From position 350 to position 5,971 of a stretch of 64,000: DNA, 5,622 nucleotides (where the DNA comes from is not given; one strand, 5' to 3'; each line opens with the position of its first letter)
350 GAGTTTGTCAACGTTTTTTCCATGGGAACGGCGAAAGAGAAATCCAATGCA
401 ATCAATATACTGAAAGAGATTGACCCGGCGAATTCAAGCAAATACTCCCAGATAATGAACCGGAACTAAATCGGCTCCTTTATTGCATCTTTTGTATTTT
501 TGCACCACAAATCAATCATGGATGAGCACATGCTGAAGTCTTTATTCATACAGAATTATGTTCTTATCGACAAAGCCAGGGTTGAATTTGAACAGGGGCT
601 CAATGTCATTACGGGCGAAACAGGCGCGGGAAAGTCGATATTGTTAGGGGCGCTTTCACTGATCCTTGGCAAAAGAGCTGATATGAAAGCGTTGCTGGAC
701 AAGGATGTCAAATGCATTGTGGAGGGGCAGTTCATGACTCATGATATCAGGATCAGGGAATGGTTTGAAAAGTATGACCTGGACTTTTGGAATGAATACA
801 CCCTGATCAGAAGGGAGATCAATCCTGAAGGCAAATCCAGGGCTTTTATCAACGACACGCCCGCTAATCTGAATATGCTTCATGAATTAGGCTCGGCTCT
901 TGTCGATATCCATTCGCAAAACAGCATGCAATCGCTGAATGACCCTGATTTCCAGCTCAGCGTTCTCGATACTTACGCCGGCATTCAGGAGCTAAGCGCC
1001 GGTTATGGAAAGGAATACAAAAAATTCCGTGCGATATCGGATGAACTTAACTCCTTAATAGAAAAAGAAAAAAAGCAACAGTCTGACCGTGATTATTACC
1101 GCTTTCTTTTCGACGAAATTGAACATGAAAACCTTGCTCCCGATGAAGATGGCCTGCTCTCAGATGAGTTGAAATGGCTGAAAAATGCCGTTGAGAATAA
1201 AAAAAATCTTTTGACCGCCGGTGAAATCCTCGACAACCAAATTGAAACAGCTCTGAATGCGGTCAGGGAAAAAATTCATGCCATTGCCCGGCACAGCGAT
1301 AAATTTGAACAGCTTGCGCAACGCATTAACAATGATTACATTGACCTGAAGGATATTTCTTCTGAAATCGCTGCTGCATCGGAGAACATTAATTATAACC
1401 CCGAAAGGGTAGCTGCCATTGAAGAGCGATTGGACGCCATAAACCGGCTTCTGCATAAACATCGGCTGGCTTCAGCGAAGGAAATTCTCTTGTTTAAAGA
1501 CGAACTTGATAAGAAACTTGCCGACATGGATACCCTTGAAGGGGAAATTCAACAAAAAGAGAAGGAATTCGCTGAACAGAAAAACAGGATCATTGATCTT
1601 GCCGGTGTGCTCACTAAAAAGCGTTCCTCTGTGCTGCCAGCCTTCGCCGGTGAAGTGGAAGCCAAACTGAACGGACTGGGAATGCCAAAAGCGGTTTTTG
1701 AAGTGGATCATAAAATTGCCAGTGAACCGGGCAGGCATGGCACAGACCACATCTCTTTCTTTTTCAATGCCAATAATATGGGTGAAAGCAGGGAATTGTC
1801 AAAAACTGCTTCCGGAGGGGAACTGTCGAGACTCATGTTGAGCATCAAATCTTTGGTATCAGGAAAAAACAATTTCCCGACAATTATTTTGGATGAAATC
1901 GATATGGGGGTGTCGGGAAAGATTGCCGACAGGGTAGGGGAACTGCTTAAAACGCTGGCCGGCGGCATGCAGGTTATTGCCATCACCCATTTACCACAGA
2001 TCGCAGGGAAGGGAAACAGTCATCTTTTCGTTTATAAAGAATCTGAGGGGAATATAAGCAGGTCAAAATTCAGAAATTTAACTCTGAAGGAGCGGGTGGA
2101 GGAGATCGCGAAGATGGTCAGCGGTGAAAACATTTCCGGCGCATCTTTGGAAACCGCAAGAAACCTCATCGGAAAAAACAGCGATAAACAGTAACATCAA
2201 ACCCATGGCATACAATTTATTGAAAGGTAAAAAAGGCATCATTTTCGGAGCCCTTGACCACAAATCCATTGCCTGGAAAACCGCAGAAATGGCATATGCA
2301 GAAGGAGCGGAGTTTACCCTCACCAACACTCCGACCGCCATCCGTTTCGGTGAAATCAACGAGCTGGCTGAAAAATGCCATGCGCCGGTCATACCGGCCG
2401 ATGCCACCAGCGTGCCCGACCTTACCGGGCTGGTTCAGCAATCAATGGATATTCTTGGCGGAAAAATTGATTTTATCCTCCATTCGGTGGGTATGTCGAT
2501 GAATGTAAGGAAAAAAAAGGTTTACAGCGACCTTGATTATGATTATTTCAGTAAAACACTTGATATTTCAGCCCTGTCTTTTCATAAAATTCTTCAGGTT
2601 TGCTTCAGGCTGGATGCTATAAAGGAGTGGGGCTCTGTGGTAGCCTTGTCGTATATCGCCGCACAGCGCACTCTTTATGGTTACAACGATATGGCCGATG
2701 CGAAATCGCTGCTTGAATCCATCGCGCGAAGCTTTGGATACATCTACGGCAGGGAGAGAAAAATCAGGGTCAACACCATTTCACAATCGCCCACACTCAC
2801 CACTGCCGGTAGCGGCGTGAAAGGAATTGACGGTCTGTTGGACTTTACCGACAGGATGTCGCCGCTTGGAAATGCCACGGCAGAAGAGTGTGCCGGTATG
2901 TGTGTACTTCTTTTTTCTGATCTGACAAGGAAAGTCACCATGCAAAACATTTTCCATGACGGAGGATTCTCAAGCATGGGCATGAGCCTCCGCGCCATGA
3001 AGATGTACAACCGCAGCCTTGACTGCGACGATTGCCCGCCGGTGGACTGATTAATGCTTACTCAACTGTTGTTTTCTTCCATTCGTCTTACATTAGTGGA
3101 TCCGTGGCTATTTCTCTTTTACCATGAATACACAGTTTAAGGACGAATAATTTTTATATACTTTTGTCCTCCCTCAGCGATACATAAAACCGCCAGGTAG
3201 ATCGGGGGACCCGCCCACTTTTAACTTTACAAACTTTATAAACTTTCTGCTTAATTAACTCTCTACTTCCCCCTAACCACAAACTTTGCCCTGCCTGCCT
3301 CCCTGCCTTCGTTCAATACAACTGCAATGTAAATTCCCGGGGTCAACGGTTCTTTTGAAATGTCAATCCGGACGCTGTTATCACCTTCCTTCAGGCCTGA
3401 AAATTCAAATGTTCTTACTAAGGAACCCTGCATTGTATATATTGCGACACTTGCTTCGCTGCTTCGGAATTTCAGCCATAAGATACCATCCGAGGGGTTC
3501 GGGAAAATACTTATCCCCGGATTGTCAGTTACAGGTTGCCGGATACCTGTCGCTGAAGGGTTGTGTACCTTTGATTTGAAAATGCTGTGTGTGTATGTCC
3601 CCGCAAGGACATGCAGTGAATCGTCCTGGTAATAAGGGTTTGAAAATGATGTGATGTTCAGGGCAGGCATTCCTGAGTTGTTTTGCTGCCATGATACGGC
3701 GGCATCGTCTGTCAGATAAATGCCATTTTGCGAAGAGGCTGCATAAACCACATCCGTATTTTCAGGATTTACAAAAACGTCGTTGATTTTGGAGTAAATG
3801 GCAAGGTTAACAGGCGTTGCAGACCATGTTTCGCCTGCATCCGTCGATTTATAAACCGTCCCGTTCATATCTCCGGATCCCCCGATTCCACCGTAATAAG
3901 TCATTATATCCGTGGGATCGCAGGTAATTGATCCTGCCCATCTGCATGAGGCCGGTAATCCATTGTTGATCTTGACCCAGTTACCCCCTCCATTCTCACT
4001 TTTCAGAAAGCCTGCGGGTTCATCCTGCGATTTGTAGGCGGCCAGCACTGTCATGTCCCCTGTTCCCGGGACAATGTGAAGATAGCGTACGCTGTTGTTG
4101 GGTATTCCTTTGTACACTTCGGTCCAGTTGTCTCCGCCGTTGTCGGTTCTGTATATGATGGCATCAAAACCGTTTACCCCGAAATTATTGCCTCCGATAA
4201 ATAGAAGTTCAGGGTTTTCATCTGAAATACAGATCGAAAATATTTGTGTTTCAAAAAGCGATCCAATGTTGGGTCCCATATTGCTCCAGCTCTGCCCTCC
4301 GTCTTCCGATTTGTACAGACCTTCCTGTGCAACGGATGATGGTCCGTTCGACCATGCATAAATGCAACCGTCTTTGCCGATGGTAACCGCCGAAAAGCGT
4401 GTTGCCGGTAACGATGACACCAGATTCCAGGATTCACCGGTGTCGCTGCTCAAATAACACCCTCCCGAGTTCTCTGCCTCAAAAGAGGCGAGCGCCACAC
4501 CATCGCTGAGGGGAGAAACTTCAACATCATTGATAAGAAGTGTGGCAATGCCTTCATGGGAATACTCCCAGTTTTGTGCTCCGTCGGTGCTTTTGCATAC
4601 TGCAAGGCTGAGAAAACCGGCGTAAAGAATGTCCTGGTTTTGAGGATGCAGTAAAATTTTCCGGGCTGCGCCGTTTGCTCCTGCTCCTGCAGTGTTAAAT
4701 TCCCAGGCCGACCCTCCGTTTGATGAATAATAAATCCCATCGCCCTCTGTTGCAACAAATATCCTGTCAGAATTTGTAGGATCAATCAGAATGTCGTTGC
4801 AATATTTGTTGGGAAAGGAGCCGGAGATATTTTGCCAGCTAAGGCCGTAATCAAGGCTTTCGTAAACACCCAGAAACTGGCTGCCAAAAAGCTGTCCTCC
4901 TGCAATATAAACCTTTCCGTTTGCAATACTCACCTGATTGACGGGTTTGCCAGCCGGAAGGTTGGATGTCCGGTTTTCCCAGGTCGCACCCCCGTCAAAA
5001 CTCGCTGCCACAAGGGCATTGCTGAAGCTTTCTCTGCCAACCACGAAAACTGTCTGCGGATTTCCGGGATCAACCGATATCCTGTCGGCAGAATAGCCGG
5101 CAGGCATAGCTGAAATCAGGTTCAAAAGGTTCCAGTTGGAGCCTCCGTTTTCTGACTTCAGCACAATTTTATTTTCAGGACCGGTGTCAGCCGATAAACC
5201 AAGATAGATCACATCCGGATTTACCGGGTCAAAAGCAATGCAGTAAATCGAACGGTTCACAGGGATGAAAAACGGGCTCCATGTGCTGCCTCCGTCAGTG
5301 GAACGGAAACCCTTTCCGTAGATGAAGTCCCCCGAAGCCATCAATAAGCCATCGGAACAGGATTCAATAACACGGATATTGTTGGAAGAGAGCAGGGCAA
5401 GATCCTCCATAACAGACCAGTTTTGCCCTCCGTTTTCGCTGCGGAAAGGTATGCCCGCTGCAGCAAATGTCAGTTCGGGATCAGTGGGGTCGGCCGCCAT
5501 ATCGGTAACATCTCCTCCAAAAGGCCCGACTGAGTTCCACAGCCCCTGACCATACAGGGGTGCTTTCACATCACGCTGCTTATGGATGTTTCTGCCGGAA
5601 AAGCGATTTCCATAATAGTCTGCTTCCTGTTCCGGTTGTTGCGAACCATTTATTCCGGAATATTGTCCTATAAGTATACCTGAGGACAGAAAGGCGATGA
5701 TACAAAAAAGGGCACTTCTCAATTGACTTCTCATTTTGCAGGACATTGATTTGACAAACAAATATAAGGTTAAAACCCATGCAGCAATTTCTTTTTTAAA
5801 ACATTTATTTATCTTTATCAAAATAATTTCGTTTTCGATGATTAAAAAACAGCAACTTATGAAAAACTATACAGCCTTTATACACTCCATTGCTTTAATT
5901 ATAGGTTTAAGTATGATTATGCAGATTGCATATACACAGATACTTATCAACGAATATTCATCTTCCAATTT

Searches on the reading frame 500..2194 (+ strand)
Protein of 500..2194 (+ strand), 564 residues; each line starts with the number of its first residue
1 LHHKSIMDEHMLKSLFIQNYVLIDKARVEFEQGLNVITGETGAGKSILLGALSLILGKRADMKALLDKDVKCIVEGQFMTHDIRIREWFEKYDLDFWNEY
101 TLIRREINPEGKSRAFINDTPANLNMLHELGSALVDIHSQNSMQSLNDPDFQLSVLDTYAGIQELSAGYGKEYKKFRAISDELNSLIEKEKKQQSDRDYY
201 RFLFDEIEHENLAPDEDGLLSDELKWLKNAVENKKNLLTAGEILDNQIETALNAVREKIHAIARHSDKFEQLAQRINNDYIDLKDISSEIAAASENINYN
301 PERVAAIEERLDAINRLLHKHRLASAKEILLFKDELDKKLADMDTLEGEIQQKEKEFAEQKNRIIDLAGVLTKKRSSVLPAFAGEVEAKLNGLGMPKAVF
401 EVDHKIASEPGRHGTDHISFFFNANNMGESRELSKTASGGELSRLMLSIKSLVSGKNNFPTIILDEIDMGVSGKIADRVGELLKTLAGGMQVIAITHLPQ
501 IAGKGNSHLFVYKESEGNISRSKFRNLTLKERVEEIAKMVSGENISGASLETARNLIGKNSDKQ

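Call 72: search_protein_families(library=pfam, proteins=[window:500-2194:+], max_evalue=0.000001)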
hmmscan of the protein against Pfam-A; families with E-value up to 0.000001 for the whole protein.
window:500-2194:+ (564 aa): 4 families
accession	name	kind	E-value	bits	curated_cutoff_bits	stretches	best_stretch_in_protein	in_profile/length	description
PF02463.25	SMC_N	-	5.3e-19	69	40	1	12-517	2-217/220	RecF/RecN/SMC N terminal domain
PF13476.12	AAA_23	-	4.1e-11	44.3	27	1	15-272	2-176/201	AAA domain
PF13175.12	AAA_15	-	2.7e-10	40.8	32.1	1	11-363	1-273/374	AAA ATPase domain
PF13304.12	AAA_21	-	5e-08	33.8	27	0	287-501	173-302/304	AAA domain, putative AbiEii toxin, Type IV TA system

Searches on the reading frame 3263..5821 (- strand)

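Call 72: search_protein_families(library=pfam, proteins=[window:3263-5821:-], max_evalue=0.000001)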
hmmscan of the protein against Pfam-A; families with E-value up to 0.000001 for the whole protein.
window:3263-5821:- (852 aa): 5 families
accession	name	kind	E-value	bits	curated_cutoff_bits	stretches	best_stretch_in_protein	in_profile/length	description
PF15902.12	Sortilin-Vps10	-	1.4e-34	120.2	33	1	319-424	3-115/446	Sortilin, neurotensin receptor 3,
PF14870.12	PSII_BNR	-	2e-13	50.7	27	0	254-396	27-158/303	Photosynthesis system II assembly factor YCF48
PF02012.26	BNR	-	1.1e-10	40.3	27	0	172-183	1-12/12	BNR/Asp-box repeat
PF18962.6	Por_Secre_tail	-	1e-07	32.6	27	1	772-848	1-74/75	Secretion system C-terminal sorting domain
PF13088.12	BNR_2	-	1.5e-07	31.5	31.4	0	213-331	133-250/277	BNR repeat-like domain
